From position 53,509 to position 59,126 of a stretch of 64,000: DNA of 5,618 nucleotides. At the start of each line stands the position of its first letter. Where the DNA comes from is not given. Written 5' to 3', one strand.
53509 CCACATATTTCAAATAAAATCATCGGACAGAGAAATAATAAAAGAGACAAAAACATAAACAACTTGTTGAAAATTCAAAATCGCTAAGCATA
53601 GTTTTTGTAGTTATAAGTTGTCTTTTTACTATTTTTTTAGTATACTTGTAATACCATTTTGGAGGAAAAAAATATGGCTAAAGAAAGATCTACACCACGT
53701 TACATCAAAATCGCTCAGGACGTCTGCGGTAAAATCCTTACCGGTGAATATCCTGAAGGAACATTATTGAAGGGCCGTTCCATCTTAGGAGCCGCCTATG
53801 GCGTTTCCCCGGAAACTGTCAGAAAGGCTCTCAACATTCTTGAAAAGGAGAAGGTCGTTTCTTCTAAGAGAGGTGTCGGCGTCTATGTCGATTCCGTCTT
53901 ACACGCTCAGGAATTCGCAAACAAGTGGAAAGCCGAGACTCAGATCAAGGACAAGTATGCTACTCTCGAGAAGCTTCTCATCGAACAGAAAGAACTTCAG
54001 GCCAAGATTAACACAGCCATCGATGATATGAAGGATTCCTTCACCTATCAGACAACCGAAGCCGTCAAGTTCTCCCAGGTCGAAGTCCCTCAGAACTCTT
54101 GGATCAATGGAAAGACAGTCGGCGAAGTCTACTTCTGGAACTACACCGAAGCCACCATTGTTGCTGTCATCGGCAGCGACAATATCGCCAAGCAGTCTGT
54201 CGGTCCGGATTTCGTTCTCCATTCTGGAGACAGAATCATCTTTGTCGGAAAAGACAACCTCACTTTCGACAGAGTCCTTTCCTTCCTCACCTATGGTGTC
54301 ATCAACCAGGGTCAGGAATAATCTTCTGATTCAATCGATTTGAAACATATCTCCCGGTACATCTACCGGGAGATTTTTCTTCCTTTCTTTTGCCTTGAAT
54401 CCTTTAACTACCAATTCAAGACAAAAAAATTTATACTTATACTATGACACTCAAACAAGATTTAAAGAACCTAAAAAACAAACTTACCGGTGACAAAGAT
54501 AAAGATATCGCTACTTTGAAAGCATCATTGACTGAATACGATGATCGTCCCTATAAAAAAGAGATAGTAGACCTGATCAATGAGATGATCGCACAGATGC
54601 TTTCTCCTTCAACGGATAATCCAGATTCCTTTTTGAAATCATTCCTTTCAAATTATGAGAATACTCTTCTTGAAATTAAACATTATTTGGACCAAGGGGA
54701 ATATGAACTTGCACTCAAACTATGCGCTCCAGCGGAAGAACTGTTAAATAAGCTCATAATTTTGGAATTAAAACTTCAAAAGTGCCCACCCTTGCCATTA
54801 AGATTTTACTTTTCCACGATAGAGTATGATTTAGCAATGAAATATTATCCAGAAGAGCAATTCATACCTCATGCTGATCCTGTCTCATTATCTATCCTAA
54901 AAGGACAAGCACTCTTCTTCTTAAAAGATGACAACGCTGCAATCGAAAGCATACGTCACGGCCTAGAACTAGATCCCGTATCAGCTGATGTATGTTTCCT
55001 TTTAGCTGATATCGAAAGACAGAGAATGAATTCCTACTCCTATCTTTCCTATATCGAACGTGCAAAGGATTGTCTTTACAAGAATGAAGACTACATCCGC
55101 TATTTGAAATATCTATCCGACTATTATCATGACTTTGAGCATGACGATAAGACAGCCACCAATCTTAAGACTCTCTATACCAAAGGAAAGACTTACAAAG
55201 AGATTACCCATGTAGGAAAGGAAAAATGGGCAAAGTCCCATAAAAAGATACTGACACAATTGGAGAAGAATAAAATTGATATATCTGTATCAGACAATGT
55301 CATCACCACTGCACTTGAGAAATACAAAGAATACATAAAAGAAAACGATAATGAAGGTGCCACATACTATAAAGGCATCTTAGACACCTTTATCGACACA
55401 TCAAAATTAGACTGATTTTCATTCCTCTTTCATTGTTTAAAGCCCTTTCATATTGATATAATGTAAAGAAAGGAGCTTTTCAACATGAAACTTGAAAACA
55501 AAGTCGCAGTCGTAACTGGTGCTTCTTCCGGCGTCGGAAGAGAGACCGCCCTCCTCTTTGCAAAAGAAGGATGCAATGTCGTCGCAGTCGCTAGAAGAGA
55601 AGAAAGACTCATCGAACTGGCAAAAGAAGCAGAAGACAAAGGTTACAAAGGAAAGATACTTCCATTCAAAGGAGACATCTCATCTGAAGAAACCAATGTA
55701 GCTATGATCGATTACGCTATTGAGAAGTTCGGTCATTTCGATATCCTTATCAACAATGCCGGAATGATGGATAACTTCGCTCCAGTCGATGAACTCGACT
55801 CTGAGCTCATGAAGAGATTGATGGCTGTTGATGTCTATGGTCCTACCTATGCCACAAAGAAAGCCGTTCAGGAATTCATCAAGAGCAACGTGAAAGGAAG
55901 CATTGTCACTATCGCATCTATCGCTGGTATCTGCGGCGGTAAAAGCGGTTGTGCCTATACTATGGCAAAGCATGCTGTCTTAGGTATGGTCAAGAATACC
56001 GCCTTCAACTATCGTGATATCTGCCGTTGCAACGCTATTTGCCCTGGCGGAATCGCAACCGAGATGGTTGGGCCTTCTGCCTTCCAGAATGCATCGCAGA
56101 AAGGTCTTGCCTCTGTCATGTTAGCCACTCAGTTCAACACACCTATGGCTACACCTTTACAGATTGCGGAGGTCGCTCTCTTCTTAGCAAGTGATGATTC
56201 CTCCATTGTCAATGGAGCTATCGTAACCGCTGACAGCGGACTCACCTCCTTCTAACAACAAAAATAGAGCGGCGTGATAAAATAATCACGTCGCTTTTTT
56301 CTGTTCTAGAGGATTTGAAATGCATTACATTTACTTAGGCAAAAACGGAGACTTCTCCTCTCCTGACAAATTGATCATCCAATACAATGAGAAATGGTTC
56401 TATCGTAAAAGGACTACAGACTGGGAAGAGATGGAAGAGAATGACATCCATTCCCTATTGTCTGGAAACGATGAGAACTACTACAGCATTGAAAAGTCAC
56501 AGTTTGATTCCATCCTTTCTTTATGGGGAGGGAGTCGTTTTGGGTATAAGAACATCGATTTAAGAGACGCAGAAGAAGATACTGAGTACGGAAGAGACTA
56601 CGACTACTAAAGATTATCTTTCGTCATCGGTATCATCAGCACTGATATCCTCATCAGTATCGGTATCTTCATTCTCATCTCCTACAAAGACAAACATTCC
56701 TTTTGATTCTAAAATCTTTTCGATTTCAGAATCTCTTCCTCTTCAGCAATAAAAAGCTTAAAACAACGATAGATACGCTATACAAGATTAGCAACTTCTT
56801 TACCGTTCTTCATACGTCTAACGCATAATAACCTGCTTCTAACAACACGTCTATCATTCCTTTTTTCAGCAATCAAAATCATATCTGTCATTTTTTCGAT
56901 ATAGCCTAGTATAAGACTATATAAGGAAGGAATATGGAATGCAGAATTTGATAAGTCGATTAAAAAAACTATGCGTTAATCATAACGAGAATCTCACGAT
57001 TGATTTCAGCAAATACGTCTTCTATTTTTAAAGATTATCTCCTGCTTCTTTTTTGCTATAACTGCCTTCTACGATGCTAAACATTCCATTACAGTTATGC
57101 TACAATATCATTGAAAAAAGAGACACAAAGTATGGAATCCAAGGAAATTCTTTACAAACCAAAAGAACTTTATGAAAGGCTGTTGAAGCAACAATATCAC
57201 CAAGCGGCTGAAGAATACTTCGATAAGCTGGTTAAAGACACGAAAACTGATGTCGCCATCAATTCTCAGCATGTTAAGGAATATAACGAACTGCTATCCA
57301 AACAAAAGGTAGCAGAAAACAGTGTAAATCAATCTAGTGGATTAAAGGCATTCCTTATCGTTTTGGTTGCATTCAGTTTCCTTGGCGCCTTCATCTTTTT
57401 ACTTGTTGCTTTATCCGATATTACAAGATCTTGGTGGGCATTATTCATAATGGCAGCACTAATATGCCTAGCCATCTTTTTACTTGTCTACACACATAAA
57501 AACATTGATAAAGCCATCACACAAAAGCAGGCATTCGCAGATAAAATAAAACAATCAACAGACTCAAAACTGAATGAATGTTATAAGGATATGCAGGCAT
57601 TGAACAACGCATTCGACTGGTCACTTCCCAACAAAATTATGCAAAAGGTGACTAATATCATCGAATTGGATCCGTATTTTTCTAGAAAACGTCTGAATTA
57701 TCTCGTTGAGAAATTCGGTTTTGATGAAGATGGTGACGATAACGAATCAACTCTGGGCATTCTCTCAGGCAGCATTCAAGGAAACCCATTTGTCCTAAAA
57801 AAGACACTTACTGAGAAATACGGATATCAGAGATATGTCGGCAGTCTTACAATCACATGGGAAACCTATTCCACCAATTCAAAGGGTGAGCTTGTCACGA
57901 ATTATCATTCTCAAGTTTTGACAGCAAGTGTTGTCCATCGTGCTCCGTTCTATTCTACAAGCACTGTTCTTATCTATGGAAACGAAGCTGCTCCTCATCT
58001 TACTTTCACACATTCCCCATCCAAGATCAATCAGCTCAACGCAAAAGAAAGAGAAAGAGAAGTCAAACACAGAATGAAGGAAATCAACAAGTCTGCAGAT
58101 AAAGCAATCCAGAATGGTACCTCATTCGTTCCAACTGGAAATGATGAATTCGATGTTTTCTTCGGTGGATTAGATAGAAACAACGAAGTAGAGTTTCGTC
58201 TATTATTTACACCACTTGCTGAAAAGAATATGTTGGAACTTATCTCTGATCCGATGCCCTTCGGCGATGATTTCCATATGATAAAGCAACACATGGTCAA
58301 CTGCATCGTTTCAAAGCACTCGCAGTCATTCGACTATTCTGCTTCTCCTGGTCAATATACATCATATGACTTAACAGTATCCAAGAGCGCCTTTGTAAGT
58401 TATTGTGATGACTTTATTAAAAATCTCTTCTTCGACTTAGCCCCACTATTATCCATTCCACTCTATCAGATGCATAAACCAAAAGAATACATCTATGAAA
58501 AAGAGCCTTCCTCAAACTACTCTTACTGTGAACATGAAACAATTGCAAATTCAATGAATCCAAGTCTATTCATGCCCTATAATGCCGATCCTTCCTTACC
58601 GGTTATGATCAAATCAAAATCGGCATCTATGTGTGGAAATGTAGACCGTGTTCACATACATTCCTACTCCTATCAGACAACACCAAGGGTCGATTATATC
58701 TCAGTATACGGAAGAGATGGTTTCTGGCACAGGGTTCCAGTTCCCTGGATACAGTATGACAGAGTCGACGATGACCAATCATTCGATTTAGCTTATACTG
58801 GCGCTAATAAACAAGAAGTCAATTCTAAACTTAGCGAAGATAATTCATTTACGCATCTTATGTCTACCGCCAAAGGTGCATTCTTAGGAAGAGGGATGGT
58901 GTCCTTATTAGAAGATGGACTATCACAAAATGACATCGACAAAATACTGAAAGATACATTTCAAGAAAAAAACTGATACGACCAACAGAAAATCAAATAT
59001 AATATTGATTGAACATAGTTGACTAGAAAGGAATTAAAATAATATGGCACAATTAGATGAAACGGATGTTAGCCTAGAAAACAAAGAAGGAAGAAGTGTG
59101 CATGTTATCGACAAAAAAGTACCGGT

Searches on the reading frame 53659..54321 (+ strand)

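Call 14: search_protein_families(library=pfam, proteins=[window:53659-54321:+], max_evalue=0.0001)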
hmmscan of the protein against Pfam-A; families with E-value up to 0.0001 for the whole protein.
window:53659-54321:+ (220 aa): 2 families
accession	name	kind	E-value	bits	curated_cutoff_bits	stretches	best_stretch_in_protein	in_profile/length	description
PF00392.27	GntR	-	4.2e-12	46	27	1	17-77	4-64/64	Bacterial regulatory proteins, gntR family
PF02080.26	TrkA_C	-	1e-07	32.2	27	1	140-200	3-61/71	TrkA-C domain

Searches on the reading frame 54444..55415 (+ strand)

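Call 14: search_protein_families(library=pfam, proteins=[window:54444-55415:+], max_evalue=0.0001)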
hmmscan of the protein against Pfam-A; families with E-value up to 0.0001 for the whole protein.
window:54444-55415:+ (323 aa): 0 families

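Call 33: search_protein_families(library=pfam, proteins=[window:54444-55415:+], max_evalue=0.01)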
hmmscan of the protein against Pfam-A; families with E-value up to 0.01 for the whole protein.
window:54444-55415:+ (323 aa): 2 families
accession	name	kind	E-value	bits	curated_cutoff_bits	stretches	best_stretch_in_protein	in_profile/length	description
PF13181.12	TPR_8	-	0.0012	19.3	25.7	0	152-178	6-32/34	Tetratricopeptide repeat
PF13428.12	TPR_14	-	0.0038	18.2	23.5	0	151-190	5-44/44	Tetratricopeptide repeat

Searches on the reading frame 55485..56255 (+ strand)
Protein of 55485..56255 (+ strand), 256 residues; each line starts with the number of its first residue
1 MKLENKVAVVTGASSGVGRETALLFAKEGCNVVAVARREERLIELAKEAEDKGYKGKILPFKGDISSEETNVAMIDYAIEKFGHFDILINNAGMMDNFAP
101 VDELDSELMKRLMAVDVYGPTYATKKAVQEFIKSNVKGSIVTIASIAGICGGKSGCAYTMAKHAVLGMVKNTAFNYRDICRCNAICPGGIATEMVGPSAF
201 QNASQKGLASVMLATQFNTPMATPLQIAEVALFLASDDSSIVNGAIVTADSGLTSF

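Call 33: search_protein_families(library=pfam, proteins=[window:55485-56255:+], max_evalue=0.01)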
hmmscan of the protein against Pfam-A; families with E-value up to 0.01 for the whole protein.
window:55485-56255:+ (256 aa): 5 families
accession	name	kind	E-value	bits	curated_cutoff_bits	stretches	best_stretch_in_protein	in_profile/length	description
PF13561.12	adh_short_C2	-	4.4e-48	164.4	27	1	12-254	1-236/236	Enoyl-(Acyl carrier protein) reductase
PF00106.31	adh_short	-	9.2e-48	162.7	26.6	1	6-197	1-189/195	short chain dehydrogenase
PF08659.16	KR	-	2.3e-09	37.8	22.6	1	9-165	4-156/180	KR domain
PF23441.1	SDR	-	0.0001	22.2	27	1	3-207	5-211/258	SDR-like rossmann domain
PF02882.25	THF_DHG_CYH_C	-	0.0019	18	27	1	2-50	33-81/160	Tetrahydrofolate dehydrogenase/cyclohydrolase, NAD(P)-binding domain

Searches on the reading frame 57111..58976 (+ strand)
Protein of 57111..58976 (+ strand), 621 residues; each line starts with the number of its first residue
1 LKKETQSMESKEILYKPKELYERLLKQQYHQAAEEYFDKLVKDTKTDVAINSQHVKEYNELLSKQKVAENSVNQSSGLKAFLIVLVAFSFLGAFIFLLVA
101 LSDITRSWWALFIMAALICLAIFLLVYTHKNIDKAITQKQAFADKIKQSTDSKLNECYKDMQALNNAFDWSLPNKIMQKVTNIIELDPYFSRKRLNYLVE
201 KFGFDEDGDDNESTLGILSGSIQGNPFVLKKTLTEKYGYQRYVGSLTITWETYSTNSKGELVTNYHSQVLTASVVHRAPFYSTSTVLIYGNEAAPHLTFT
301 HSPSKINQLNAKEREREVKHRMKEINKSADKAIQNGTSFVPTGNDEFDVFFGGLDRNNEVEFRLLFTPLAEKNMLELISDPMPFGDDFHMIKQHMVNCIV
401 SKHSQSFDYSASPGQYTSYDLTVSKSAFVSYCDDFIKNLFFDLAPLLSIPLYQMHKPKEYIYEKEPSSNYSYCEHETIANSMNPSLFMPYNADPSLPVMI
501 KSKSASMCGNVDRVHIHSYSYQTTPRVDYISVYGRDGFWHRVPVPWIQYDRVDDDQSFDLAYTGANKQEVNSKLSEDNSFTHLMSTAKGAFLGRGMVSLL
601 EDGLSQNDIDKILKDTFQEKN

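Call 33: search_protein_families(library=pfam, proteins=[window:57111-58976:+], max_evalue=0.01)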
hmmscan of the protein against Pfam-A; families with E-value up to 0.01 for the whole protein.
window:57111-58976:+ (621 aa): 4 families
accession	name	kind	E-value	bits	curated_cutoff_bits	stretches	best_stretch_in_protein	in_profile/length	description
PF07332.16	Phage_holin_3_6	-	0.00056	20.4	28.4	1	76-134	37-96/116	Putative Actinobacterial Holin-X, holin superfamily III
PF06387.16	Calcyon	-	0.00081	19.9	25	0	35-99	39-102/180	D1 dopamine receptor-interacting protein (calcyon)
PF20990.2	DUF2207_C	-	0.0013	18.9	33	1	42-145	112-202/247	Predicted membrane protein (DUF2207) C-terminal domain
PF00335.26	Tetraspanin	-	0.0058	16.7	32.1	0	62-166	30-132/225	Tetraspanin family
